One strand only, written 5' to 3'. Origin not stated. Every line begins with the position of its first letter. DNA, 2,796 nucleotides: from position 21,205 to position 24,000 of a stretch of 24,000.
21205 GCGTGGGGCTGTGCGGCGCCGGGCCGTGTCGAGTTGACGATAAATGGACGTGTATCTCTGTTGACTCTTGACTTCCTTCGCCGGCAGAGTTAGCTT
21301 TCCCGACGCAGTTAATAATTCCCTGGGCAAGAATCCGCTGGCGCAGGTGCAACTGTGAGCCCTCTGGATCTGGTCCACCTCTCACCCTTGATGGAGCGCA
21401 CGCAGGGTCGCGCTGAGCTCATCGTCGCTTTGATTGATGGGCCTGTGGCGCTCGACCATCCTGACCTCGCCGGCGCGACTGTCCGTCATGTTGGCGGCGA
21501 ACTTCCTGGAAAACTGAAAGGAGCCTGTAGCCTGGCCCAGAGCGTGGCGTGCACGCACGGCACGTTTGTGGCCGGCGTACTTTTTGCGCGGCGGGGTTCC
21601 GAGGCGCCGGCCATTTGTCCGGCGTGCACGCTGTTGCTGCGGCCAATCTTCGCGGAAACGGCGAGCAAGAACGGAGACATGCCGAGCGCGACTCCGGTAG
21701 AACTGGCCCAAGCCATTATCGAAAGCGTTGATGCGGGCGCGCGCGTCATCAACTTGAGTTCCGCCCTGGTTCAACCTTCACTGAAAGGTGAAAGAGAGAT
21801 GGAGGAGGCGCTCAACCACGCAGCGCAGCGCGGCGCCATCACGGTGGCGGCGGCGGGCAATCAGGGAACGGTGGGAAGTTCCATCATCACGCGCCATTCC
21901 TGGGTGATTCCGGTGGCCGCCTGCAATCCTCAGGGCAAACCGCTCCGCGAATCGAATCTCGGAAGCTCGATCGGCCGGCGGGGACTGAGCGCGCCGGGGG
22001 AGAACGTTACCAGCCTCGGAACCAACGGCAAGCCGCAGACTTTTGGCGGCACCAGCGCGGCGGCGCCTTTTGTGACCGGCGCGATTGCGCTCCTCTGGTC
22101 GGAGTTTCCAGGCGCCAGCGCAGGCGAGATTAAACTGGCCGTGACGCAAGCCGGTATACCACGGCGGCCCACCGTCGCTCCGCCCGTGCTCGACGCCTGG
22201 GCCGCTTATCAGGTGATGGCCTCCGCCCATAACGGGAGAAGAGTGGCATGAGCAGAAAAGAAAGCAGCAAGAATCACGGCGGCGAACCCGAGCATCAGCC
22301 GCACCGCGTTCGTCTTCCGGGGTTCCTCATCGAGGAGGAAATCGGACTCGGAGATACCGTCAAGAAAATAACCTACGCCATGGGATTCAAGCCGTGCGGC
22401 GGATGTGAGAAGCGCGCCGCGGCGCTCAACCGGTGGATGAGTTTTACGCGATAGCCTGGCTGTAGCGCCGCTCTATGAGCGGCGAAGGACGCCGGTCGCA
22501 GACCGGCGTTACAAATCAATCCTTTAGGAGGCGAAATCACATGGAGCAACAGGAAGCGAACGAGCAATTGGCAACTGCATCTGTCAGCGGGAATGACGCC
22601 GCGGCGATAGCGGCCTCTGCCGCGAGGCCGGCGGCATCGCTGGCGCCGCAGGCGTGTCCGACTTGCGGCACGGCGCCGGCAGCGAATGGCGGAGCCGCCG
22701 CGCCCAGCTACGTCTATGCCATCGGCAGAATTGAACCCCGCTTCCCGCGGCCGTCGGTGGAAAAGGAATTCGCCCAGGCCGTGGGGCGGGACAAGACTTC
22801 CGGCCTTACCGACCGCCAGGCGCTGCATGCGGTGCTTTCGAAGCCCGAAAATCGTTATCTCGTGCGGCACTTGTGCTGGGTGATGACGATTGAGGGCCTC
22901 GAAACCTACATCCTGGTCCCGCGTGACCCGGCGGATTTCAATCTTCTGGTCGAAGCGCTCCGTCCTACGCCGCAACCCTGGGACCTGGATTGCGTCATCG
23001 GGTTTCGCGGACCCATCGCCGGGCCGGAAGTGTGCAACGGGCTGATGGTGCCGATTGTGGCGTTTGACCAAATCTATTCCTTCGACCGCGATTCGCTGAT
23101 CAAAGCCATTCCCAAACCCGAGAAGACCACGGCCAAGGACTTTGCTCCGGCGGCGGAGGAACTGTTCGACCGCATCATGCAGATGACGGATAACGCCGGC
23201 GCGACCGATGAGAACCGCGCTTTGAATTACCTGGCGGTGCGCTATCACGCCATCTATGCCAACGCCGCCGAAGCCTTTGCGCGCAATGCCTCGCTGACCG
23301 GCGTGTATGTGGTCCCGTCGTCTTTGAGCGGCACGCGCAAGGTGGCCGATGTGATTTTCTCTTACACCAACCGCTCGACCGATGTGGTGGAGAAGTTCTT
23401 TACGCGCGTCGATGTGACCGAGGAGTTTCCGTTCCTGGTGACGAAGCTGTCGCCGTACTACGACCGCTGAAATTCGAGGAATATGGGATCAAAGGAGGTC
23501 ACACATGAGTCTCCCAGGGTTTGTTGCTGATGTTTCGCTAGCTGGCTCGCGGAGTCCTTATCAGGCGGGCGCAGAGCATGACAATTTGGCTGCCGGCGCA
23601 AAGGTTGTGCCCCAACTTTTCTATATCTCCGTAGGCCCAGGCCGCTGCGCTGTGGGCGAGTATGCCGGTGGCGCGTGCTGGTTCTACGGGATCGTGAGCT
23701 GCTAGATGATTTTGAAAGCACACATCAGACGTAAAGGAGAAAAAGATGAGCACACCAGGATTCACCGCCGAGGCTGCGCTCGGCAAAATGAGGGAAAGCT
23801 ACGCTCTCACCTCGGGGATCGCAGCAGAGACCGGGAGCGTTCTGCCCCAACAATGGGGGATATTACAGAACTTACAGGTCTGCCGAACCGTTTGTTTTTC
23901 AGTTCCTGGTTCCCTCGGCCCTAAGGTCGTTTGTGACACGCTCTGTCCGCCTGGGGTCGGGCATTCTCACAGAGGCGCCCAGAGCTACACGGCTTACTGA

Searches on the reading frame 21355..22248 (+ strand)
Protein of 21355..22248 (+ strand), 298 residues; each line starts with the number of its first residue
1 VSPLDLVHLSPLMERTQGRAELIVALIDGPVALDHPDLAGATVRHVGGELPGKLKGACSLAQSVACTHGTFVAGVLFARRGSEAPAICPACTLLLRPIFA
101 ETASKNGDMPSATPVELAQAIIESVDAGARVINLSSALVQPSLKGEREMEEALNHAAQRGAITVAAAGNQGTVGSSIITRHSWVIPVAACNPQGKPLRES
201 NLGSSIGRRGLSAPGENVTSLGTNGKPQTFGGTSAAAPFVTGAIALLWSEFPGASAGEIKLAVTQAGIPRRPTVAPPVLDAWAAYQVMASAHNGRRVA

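Call 8: search_protein_families(library=pfam, proteins=[window:21355-22248:+], max_evalue=0.1)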
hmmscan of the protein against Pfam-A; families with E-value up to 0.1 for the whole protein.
window:21355-22248:+ (298 aa): 1 family
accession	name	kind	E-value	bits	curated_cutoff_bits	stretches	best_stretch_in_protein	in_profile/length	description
PF00082.27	Peptidase_S8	-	5.1e-25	88.8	21.8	1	22-263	4-269/288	Subtilase family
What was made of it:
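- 21355..22251 (+): S8 serine protease of the PatA (leader-removing cyanobactin protease) type. Pfam Peptidase_S8 (call 8).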

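Call 9: search_protein_families(library=ncbifam, proteins=[window:21355-22248:+], max_evalue=0.1)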
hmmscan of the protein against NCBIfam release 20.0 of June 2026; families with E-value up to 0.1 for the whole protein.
window:21355-22248:+ (298 aa): 8 families
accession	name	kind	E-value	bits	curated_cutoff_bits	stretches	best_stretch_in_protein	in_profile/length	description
TIGR03921.1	T7SS_mycosin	equivalog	6.5e-37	127.4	278.75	1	10-263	4-259/353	type VII secretion-associated serine protease mycosin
TIGR03895.1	protease_PatA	subfamily_domain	3.9e-31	108.5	421.05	1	68-249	1-178/606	PatA/PatG family cyanobactin maturation protease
NF033595.1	denti_PrtP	equivalog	4e-10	39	300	1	151-249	357-458/606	dentilisin complex serine proteinase subunit PrtP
NF049966.1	QH_SP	equivalog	8.9e-09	35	165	1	24-172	2-127/219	subtilisin-like serine protease QhpE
NF051851.1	AtpSerPepEprS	equivalog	0.0015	16.7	1700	1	156-253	220-323/988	autotransporter serine peptidase EprS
NF040809.1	germ_prot_CspBA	exception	0.0022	15.7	1250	1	206-247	431-472/1099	bifunctional germination protease/germinant receptor pseudoprotease CspBA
NF040553.1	SGO_0316_fam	subfamily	0.011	13.3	1400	0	67-174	359-468/1486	SGO_0316/SGO_0317 family LPXTG-anchored serine peptidase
NF005741.0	PRK07565.1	subfamily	0.031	13.4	303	1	102-158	236-292/335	dihydroorotate dehydrogenase-like protein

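Call 50: search_solved_structures(query=window:21355-22248:+, max_evalue=1e-10)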
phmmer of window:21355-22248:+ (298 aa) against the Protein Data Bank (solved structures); distinct sequences matched with E-value up to 1e-10: 21.
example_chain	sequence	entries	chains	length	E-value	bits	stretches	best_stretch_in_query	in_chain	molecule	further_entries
4h6w_A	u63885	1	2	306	9.7e-30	107.5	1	9-249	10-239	N-terminal cyanobactin protease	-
4h6v_A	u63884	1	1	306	2.2e-28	103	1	18-251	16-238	Subtilisin-like protein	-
3zxx_A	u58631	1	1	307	2.9e-28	102.6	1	18-251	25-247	SUBTILISIN-LIKE PROTEIN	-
3zxy_A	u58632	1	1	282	8.1e-28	101.2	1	17-251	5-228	SUBTILISIN-LIKE PROTEIN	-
1dbi_A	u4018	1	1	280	7.2e-16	62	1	16-265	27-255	AK.1 SERINE PROTEASE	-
1r6v_A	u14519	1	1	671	4e-14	56.3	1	13-261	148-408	subtilisin-like serine protease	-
7xr8_A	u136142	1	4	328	6.4e-14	55.6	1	18-247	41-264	Major intracellular serine protease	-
4h6x_A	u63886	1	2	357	1.7e-12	51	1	67-274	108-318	Thiazoline oxidase/subtilisin-like protease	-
4aks_A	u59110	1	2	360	1.7e-12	50.9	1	67-274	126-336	THIAZOLINE OXIDASE/SUBTILISIN-LIKE PROTEASE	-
4akt_A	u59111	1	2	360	7.5e-12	48.8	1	73-274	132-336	THIAZOLINE OXIDASE/SUBTILISIN-LIKE PROTEASE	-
1thm_A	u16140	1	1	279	1.7e-11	47.7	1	23-264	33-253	THERMITASE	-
1c3l_A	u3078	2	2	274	2.3e-11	47.2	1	20-262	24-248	SUBTILISIN-CARLSBERG | Subtilisin Carlsberg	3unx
1af4_A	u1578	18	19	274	2.7e-11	47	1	20-262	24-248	SUBTILISIN CARLSBERG | SUBTILISIN CARLSBERG, TYPE VIII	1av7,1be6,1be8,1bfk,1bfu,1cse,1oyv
1yu6_A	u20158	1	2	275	2.7e-11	47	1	20-262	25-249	Subtilisin Carlsberg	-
1scn_E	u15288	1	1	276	2.7e-11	47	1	20-262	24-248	SUBTILISIN CARLSBERG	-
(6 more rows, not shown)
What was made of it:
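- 21355..22251 (+): The best solved-structure hits are PagA 4H6W (1e-29) and PatA 4H6V (2e-28) (call 50).
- On Cyanobactin biosynthetic gene cluster: The best solved-structure matches are PagA and PatA (call 50).
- Closest known: PatA/PatG proteins of cyanobactin pathways. Same: The protease is most similar to the N-terminal cyanobactin proteases PagA and PatA (call 50).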

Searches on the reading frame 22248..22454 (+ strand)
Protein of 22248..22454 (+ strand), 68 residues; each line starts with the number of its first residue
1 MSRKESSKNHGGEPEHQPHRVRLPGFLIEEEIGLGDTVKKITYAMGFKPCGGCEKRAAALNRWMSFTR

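Call 8: search_protein_families(library=pfam, proteins=[window:22248-22451:+], max_evalue=0.1)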
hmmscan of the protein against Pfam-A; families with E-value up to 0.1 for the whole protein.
window:22248-22451:+ (68 aa): 0 families

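Call 9: search_protein_families(library=ncbifam, proteins=[window:22248-22451:+], max_evalue=0.1)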
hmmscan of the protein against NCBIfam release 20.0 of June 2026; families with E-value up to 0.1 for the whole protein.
window:22248-22451:+ (68 aa): 0 families

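Call 30: find_encoding_contigs(protein=window:22248-22454:+, flank=10000, max_places=10)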
Protein window:22248-22454:+ (68 aa): 5 contigs read that carry it; 4 places shown.
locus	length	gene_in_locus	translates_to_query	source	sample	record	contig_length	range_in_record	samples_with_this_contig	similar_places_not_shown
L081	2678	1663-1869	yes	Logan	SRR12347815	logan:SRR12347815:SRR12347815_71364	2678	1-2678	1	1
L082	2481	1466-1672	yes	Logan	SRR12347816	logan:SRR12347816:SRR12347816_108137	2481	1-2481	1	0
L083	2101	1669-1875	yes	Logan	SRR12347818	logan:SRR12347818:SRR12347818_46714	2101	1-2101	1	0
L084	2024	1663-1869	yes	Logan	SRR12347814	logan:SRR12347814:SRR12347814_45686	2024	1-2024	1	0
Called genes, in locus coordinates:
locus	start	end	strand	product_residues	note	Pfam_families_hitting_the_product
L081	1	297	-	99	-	?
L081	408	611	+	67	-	PF10049:DUF2283 (weak)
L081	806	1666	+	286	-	PF00082:Peptidase_S8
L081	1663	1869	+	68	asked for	-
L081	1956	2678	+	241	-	?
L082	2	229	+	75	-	?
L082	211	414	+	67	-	PF10049:DUF2283 (weak)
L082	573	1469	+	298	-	PF00082:Peptidase_S8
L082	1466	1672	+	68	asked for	-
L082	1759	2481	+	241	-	?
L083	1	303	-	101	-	?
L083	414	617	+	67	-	PF10049:DUF2283 (weak)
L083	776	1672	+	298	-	PF00082:Peptidase_S8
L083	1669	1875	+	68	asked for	-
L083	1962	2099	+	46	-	?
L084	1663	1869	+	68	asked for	-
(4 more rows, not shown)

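Call 42: search_protein_families(library=phrogs, proteins=[window:22248-22451:+], max_evalue=0.01)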
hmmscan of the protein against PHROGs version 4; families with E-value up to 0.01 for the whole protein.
window:22248-22451:+ (68 aa): 1 family
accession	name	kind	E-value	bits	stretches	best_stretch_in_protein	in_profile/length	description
phrog_32048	-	unknown function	8.7e-07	30.2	1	32-66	12-46/119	-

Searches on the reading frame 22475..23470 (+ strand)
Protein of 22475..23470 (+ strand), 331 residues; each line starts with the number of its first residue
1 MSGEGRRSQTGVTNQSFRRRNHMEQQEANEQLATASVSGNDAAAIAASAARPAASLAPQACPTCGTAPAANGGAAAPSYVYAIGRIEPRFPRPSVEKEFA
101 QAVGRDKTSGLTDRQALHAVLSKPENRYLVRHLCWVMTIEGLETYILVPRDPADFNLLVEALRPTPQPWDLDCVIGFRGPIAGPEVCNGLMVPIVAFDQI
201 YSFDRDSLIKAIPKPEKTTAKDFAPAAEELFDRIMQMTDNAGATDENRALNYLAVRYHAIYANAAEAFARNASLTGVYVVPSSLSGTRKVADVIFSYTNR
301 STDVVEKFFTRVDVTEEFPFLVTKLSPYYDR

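Call 8: search_protein_families(library=pfam, proteins=[window:22541-23467:+], max_evalue=0.1)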
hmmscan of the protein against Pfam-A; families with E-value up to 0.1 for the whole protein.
window:22541-23467:+ (309 aa): 2 families
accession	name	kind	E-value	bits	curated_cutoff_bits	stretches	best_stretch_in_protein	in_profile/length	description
PF18065.6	PatG_C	-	1.4e-33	115.8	25.9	1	196-306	2-115/115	PatG C-terminal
PF18047.6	PatG_D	-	5.9e-33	114.1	27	1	57-235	1-99/111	PatG Domain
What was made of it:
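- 22541..23470 (+): Intact stand-alone PatG-DUF-type gene (309 aa). Pfam PatG_D 5.9e-33 and PatG_C 1.4e-33, both above the gathering scores (call 8).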

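Call 9: search_protein_families(library=ncbifam, proteins=[window:22541-23467:+], max_evalue=0.1)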
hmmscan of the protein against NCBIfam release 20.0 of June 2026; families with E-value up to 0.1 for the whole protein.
window:22541-23467:+ (309 aa): 1 family
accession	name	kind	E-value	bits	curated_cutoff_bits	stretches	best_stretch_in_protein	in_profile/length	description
TIGR03895.1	protease_PatA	subfamily_domain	9.1e-08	31.3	421.05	1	12-262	288-556/606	PatA/PatG family cyanobactin maturation protease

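Call 18: find_encoding_contigs(protein=window:22541-23470:+, flank=10000, max_places=10)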
Protein window:22541-23470:+ (309 aa): no gene with exactly this product is on record in the collection.

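Call 19: find_encoding_contigs(protein=window:22475-23470:+, flank=10000, max_places=10)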
Protein window:22475-23470:+ (331 aa): no gene with exactly this product is on record in the collection.

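Call 20: find_related_loci(query=window:22541-23467:+, collection=genome_contigs, flank=10000)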
Query window:22541-23467:+ (309 aa) in genome_contigs; peptide patterns used: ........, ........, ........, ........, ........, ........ (x = any residue, [..] = any of these).
440 stretches matched a pattern; 351 encode a relative of the query (tblastn E <= 1e-3); the best 80 are kept; 80 distinct loci.
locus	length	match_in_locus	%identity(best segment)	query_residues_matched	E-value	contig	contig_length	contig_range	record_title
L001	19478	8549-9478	88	1-309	1e-173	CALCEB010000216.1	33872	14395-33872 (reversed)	MAG TPA_asm: uncultured Acidobacteria bacterium isolate SRR5457059_bin.137_CONCOCT_v1.1_MAG genome assembly, contig: ERZ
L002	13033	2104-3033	85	1-309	2e-173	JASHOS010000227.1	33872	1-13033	MAG: Terriglobia bacterium isolate JOPF029 JOPF_N10C_contig_149049, whole genome shotgun sequence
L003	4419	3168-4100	83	1-309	7e-166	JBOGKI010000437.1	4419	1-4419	MAG: Terriglobia bacterium isolate SE1494_metabat2.bin.2_sub NODE_1044_length_4419_cov_1.321994, whole genome shotgun se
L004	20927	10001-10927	81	1-309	4e-161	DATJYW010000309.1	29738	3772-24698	MAG TPA_asm: Candidatus Acidiferrales bacterium isolate SMAG_U15162 k141_2382573, whole genome shotgun sequence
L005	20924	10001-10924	79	1-309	2e-159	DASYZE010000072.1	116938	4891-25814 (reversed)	MAG TPA_asm: Terriglobia bacterium isolate SMAG_U6354 k141_889768, whole genome shotgun sequence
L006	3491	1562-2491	78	1-309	2e-165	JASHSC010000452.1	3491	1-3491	MAG: Terriglobia bacterium isolate JOPF117 JOPF_AWAY_contig_949356, whole genome shotgun sequence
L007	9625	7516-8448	80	1-309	2e-157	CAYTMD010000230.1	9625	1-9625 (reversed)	MAG TPA_asm: uncultured Acidobacteriota bacterium isolate binchicken_co3_23 genome assembly, contig: NODE_23185_length_9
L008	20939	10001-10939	76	1-309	1e-156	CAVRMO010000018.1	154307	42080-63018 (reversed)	MAG: uncultured Acidobacteriaceae bacterium isolate MFD05521.bin.1.158 genome assembly, contig: contig_47396, whole geno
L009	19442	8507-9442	76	1-309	3e-155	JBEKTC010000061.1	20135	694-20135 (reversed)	MAG: Candidatus Korobacteraceae bacterium isolate SPRUCE 549 SPRUCE_549_61, whole genome shotgun sequence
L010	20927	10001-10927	77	3-309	2e-155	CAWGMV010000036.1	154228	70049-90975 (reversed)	MAG: uncultured Acidobacteriaceae bacterium isolate MFD09567.bin.1.70 genome assembly, contig: contig_91833, whole genom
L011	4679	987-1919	79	1-309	2e-157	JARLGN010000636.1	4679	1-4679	MAG: Acidobacteriota bacterium isolate MAG_BO2 MetaBAT2_Bin_2_Oxic_k141_2484163, whole genome shotgun sequence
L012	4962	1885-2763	78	22-309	3e-156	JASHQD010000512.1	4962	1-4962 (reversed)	MAG: Terriglobia bacterium isolate JOPF066 JOPF_A04C_contig_222471, whole genome shotgun sequence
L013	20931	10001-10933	73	1-309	1e-152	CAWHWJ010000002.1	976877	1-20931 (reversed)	MAG: uncultured Acidobacteriaceae bacterium isolate MFD04463.bin.1.35 genome assembly, contig: contig_12837, whole genom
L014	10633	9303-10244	73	1-309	8e-152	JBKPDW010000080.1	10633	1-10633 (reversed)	MAG: Acidobacteriota bacterium isolate GB_EKS_MAG_00014 GB_EKS_000001772160, whole genome shotgun sequence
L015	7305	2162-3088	75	3-309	2e-151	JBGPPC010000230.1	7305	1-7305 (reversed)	MAG: Gammaproteobacteria bacterium isolate OBJ2_061818_050_23 k141_1401246_length_7305_cov_12.9987, whole genome shotgun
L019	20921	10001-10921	73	5-309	2e-149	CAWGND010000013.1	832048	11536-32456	MAG: Terriglobales bacterium isolate MFD01138.bin.3.178 genome assembly, contig: contig_12598, whole genome shotgun sequ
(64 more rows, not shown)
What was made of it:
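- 22541..23470 (+): 351 relatives in reference genomes; the best 80 share 65-88% aa identity with it (call 20).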

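Call 42: search_protein_families(library=phrogs, proteins=[window:22541-23467:+], max_evalue=0.01)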
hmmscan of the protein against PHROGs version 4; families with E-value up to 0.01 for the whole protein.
window:22541-23467:+ (309 aa): 0 families

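Call 49: search_solved_structures(query=window:22541-23467:+, max_evalue=0.01, show_alignments=1)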
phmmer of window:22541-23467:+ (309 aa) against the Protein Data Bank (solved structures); distinct sequences matched with E-value up to 0.01: 2.
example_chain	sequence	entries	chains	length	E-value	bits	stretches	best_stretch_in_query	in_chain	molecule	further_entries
7onh_A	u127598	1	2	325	0.0058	19.3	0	130-177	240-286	SAKe6BE-L3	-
7on7_A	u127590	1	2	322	0.0082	18.8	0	137-183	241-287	SAKe6BE-L2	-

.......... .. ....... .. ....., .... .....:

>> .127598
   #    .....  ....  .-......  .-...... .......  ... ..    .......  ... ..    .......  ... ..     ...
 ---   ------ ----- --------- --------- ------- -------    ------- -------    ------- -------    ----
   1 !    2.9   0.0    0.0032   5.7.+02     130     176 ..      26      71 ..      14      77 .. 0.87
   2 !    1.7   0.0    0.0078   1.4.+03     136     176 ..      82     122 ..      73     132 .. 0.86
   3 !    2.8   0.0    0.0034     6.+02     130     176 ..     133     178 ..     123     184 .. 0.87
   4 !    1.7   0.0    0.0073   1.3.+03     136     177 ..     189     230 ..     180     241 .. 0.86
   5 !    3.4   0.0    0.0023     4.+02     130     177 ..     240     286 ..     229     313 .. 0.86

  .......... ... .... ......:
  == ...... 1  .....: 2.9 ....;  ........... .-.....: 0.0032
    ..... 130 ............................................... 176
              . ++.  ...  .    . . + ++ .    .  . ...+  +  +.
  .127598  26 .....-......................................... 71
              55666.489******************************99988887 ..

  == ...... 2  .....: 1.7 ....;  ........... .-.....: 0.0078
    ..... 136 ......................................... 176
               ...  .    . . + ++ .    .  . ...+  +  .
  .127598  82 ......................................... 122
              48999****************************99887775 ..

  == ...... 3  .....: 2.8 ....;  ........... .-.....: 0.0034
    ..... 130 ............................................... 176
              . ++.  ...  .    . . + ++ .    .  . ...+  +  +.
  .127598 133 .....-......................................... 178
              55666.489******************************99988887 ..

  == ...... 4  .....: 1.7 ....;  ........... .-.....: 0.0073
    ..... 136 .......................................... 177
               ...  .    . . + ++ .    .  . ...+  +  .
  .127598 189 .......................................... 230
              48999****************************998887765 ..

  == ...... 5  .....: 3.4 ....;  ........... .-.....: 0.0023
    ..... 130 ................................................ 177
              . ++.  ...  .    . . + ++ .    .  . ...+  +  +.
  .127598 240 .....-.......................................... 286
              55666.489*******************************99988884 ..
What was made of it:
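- On PatG-type cyanobactin DUF: A single-sequence search of PDB sequences gave no relevant hit (call 49).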

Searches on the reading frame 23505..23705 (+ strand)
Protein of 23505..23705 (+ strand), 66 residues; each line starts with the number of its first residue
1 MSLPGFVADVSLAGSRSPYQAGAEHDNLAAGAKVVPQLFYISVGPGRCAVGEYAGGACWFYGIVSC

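Call 8: search_protein_families(library=pfam, proteins=[window:23505-23702:+], max_evalue=0.1)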
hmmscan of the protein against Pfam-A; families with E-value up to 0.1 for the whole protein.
window:23505-23702:+ (66 aa): 0 families

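Call 9: search_protein_families(library=ncbifam, proteins=[window:23505-23702:+], max_evalue=0.1)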
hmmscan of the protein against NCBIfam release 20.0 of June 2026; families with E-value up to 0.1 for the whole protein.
window:23505-23702:+ (66 aa): 0 families

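Call 31: find_encoding_contigs(protein=window:23505-23705:+, flank=10000, max_places=10)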
Protein window:23505-23705:+ (66 aa): no gene with exactly this product is on record in the collection.

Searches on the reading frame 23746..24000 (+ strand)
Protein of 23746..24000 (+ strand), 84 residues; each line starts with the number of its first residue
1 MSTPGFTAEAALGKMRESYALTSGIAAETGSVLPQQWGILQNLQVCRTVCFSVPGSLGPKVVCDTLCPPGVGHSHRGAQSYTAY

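Call 8: search_protein_families(library=pfam, proteins=[window:23746-23997:+], max_evalue=0.1)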
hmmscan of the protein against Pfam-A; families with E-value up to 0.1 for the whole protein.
window:23746-23997:+ (84 aa): 1 family
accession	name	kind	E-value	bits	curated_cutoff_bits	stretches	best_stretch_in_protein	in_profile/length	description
PF24468.1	EGF_LRP2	-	0.07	13.6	30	0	42-63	7-29/44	LRP2-like, EGF-like domain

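Call 9: search_protein_families(library=ncbifam, proteins=[window:23746-23997:+], max_evalue=0.1)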
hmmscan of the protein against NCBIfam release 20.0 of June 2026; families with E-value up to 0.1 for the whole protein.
window:23746-23997:+ (84 aa): 0 families

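Call 36: find_encoding_contigs(protein=window:23746-24000:+, flank=10000, max_places=10)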
Protein window:23746-24000:+ (84 aa): no gene with exactly this product is on record in the collection.
